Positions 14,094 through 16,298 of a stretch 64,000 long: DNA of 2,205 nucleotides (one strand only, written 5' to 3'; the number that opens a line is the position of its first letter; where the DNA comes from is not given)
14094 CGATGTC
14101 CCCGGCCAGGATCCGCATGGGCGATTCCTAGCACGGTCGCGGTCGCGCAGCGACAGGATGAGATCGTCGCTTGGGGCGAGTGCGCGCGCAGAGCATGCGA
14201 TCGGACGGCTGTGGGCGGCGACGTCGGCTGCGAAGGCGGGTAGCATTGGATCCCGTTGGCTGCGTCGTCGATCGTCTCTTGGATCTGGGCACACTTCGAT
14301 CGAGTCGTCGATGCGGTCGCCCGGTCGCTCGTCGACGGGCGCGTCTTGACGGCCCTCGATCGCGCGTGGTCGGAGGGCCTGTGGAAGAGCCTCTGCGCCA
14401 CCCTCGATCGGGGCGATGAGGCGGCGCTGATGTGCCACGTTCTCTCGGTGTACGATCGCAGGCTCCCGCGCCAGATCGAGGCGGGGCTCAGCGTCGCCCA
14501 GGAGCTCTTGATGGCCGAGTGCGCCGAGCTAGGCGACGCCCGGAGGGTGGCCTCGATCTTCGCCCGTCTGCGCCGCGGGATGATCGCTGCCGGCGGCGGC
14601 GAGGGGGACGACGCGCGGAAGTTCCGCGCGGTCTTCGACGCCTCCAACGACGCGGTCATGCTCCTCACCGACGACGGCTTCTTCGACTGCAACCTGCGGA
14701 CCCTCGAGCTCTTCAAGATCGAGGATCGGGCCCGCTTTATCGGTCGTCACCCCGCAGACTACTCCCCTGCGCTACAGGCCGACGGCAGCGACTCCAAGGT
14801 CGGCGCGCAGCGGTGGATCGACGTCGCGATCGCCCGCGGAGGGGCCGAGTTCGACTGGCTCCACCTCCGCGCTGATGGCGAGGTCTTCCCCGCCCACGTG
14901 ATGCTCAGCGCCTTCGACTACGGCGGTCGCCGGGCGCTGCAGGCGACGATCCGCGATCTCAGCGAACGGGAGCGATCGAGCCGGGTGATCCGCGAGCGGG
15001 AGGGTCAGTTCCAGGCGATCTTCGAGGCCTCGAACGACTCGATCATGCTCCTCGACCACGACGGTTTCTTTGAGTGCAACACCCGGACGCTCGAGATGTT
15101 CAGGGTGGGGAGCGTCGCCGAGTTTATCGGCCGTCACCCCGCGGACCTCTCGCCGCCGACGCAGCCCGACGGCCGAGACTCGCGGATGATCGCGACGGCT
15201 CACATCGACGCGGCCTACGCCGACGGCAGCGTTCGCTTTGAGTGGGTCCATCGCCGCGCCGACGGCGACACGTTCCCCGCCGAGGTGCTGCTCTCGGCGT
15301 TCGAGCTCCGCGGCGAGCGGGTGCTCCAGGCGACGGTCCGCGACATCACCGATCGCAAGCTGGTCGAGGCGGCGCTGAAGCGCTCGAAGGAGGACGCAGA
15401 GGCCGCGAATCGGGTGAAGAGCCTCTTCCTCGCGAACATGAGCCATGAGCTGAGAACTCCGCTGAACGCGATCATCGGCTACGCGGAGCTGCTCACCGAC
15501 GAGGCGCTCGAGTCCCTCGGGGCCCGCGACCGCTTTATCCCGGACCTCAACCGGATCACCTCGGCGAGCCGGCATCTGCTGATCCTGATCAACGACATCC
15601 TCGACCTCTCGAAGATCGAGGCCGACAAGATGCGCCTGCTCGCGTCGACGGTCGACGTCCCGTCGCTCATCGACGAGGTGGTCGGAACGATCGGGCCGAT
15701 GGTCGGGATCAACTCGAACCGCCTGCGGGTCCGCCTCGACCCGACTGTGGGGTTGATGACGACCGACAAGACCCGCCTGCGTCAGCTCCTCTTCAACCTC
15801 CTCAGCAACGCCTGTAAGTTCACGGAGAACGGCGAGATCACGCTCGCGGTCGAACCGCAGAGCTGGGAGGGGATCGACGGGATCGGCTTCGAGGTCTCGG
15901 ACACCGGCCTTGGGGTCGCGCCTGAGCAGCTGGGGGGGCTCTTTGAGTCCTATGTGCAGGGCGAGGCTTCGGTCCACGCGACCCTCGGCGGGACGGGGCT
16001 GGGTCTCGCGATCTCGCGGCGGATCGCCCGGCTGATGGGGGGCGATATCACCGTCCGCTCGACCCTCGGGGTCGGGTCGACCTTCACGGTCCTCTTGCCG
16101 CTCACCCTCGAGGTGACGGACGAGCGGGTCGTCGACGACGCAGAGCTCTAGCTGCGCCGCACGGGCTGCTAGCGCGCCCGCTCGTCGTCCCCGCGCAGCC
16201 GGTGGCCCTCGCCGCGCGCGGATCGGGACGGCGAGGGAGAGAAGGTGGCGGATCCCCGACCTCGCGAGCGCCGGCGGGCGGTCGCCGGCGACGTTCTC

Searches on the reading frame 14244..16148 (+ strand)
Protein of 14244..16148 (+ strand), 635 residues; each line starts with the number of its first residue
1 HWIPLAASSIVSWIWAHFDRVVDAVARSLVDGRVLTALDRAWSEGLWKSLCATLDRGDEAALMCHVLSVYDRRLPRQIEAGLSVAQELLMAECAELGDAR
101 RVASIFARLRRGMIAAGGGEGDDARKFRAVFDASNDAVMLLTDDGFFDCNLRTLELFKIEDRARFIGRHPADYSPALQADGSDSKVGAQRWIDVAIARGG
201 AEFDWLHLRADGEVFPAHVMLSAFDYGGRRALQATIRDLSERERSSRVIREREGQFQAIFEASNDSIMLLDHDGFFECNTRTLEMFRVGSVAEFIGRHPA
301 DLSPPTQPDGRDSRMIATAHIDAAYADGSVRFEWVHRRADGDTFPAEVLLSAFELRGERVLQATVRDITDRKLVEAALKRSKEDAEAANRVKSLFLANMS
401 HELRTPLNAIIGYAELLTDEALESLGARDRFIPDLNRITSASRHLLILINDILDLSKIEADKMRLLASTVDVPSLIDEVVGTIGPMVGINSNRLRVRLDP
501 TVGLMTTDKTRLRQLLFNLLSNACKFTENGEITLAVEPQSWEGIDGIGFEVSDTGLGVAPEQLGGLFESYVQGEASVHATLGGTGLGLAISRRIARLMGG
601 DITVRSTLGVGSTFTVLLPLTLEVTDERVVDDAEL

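Call 68: search_protein_families(library=pfam, proteins=[window:14244-16148:+], max_evalue=0.0001)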
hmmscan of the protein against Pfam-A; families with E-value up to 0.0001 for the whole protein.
window:14244-16148:+ (635 aa): 6 families
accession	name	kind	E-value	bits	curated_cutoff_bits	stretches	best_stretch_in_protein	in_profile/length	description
PF02518.31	HATPase_c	-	2.2e-26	92.9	26.4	1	508-621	2-110/111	Histidine kinase-, DNA gyrase B-, and HSP90-like ATPase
PF00512.31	HisKA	-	2.7e-19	69.4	26.9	1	392-460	2-65/66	His Kinase A (phospho-acceptor) domain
PF13426.13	PAS_9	-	1.3e-17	64.4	27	2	264-370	1-103/103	PAS domain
PF13188.13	PAS_8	-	1e-12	47.9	21.8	1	126-168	2-45/65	PAS domain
PF00989.32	PAS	-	3.4e-08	33.9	22.6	1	255-368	2-113/113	PAS fold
PF08448.16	PAS_4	-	9.7e-08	32.7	23.1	0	260-372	1-109/110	PAS fold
